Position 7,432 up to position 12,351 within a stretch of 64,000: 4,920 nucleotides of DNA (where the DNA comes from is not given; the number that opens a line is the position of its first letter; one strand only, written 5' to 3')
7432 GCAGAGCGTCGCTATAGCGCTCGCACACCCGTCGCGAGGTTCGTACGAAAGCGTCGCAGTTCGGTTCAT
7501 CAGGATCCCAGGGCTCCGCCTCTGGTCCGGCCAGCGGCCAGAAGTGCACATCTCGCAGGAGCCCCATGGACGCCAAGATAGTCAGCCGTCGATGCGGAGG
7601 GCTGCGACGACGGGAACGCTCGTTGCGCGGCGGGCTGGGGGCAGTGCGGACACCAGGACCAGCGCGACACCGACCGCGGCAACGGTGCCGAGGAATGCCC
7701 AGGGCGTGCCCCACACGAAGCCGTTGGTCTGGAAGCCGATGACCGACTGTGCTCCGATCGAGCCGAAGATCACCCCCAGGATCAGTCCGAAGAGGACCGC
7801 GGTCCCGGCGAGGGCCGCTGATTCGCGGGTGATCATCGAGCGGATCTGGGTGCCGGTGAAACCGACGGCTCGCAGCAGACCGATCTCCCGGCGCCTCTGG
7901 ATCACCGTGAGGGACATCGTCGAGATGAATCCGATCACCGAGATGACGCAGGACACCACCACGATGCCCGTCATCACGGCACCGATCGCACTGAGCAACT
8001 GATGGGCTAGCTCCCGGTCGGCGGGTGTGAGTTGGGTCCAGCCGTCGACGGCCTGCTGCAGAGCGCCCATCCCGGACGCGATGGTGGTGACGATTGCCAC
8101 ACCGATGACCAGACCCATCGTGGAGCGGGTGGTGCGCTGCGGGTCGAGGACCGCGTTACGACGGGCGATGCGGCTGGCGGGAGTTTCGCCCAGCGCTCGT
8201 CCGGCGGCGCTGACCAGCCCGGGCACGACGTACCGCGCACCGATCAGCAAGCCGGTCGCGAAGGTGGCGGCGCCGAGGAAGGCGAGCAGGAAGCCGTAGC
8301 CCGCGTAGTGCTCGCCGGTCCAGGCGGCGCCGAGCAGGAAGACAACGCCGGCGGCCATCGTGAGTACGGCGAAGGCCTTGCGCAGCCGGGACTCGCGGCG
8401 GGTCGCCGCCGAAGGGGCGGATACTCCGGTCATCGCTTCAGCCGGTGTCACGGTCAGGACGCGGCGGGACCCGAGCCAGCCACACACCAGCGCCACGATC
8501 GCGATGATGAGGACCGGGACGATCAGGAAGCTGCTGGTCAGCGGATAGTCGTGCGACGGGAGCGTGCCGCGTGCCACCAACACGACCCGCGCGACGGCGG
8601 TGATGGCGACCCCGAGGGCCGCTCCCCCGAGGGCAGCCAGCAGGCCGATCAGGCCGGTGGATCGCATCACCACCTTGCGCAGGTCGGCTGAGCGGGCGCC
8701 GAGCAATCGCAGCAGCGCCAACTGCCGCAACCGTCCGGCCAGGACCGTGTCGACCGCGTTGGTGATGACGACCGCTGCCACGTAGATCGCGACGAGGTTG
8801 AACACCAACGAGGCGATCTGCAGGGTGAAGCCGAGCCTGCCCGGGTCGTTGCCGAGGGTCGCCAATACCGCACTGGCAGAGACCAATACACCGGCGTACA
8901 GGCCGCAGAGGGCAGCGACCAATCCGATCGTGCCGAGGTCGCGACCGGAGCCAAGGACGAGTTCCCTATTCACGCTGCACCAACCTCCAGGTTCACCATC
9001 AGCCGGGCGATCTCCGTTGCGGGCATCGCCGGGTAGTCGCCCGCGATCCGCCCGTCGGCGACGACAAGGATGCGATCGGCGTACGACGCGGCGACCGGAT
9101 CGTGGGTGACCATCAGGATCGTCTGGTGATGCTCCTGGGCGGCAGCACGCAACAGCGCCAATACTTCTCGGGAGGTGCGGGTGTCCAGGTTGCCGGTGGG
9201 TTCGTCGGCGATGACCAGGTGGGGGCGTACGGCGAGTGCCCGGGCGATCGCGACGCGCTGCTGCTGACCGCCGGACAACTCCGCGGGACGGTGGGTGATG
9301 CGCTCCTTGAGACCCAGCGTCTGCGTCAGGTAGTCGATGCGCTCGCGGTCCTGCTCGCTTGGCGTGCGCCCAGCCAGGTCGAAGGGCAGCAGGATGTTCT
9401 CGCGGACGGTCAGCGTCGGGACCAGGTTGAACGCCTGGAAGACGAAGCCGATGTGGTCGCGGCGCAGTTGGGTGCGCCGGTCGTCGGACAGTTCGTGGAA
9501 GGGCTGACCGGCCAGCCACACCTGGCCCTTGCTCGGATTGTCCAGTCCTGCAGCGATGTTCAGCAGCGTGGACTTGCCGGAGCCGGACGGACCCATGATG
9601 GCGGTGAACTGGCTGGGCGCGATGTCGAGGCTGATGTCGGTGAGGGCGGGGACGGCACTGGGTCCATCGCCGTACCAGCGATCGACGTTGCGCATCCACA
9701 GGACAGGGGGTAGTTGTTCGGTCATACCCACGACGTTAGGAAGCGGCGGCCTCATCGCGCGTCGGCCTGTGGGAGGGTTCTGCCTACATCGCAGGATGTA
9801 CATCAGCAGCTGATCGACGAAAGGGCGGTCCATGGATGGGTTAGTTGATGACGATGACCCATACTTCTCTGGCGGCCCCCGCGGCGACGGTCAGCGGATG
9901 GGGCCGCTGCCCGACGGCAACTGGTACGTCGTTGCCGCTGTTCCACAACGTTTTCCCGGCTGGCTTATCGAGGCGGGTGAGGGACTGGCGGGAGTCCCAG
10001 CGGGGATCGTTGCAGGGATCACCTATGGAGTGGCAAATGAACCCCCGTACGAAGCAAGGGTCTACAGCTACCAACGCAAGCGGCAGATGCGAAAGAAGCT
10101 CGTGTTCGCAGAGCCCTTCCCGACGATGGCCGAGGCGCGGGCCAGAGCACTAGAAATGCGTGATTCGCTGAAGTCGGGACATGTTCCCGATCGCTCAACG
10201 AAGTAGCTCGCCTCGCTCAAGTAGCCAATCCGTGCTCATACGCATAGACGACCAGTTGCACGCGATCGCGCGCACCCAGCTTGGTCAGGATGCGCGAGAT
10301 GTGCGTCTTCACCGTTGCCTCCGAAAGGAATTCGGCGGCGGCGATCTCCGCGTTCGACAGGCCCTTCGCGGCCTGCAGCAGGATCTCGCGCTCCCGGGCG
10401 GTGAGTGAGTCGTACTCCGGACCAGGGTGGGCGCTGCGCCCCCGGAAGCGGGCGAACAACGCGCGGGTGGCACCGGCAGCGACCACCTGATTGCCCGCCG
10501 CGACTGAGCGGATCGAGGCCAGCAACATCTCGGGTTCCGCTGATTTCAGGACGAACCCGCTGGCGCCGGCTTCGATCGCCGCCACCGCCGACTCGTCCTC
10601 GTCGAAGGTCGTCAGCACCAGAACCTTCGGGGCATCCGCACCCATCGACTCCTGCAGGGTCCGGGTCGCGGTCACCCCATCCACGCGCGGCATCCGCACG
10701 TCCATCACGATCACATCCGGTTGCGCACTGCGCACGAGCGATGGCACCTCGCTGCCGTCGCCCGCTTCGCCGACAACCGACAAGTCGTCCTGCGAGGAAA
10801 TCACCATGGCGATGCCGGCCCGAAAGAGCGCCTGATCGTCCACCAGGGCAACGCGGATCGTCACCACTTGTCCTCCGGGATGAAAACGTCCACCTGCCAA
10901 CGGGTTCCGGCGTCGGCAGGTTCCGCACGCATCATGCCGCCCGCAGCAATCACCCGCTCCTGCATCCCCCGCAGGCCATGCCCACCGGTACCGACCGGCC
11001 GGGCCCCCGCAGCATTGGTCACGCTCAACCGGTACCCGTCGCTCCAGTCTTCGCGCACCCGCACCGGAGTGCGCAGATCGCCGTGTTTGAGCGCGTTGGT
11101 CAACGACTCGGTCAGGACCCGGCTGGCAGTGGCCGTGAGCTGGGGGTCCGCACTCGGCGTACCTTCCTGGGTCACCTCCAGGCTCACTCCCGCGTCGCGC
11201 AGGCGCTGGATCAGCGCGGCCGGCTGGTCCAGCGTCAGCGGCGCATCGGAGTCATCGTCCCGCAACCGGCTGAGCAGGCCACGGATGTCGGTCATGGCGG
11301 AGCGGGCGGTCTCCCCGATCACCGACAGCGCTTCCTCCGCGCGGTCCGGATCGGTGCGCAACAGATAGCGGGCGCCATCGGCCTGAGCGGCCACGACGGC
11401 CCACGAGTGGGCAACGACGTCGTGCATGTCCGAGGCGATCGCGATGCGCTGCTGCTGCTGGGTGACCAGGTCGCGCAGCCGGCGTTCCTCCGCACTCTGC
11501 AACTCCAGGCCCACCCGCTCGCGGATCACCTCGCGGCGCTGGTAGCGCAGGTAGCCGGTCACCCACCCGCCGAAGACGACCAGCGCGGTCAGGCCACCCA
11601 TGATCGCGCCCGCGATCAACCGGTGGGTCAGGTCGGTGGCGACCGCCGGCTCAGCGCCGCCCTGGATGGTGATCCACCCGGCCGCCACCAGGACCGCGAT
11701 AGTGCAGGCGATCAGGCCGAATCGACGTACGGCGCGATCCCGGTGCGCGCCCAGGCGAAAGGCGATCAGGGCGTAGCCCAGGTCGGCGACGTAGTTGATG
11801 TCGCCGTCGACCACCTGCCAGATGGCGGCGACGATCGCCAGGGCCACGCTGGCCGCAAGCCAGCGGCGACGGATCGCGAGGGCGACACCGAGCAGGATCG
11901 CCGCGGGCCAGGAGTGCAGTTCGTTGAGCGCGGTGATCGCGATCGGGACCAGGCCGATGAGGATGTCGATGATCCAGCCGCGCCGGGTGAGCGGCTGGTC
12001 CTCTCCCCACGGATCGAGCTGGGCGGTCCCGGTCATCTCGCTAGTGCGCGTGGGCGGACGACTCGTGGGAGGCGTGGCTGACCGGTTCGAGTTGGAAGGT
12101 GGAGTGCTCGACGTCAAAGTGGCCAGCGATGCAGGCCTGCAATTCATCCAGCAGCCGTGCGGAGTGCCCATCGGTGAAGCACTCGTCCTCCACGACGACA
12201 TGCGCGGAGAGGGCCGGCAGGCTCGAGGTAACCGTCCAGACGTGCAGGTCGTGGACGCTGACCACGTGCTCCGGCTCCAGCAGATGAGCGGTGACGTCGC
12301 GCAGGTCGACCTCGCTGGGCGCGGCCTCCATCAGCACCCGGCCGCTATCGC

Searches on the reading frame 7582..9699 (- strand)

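Call 20: search_protein_families(library=pfam, proteins=[window:7582-9699:-], max_evalue=0.01)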
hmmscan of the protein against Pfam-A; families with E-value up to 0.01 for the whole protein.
window:7582-9699:- (705 aa): 1 family
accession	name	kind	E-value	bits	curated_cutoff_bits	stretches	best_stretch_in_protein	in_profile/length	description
PF02687.27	FtsX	-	1.9e-24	86.4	25.5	2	579-695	3-118/120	FtsX-like permease C-terminal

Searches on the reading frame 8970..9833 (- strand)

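Call 20: search_protein_families(library=pfam, proteins=[window:8970-9833:-], max_evalue=0.01)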
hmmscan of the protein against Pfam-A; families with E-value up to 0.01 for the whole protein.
window:8970-9833:- (287 aa): 8 families
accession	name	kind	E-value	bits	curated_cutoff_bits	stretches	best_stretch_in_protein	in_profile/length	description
PF00005.33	ABC_tran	-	1.7e-37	129.5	25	1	64-213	1-136/137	ABC transporter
PF02463.25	SMC_N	-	1.8e-07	31.2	40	1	183-258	134-211/220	RecF/RecN/SMC N terminal domain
PF13304.12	AAA_21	-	7.3e-06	26.7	27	0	76-97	1-22/304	AAA domain, putative AbiEii toxin, Type IV TA system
PF13555.12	AAA_29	-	0.00012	22.2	27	1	69-91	17-39/61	P-loop containing region of AAA domain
PF03193.22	RsgA_GTPase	-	0.0027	18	30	1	74-94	106-126/174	RsgA GTPase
PF13401.12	AAA_22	-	0.0034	18.1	27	0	75-213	6-94/130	AAA domain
PF20703.3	nSTAND1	-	0.0036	17.4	27.1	1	71-97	30-54/379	Novel STAND NTPase 1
PF13191.12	AAA_16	-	0.0086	17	32.6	0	76-236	26-132/167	AAA ATPase domain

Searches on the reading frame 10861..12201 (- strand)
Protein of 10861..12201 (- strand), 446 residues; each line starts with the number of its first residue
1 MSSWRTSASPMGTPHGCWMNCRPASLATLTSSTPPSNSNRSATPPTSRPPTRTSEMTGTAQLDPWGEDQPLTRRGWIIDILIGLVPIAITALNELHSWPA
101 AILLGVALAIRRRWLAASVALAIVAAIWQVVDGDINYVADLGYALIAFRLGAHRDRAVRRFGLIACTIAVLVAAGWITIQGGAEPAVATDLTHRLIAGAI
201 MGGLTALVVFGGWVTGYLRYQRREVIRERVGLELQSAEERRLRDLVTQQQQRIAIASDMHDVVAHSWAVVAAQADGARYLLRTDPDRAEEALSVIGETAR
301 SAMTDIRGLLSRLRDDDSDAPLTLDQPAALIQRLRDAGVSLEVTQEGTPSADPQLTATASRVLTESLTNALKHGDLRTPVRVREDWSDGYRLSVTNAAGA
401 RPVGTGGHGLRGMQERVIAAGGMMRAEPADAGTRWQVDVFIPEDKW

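Call 20: search_protein_families(library=pfam, proteins=[window:10861-12201:-], max_evalue=0.01)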
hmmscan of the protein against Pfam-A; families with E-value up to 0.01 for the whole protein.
window:10861-12201:- (446 aa): 3 families
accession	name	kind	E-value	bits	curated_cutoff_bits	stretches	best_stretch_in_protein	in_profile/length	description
PF07730.19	HisKA_3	-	4.6e-16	59.6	24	1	252-317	2-67/68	Histidine kinase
PF23539.1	DUF7134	-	2e-07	31.2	27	1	84-223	24-155/155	Domain of unknown function (DUF7134)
PF02518.31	HATPase_c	-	0.003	18.4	26.4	0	360-442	7-108/111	Histidine kinase-, DNA gyrase B-, and HSP90-like ATPase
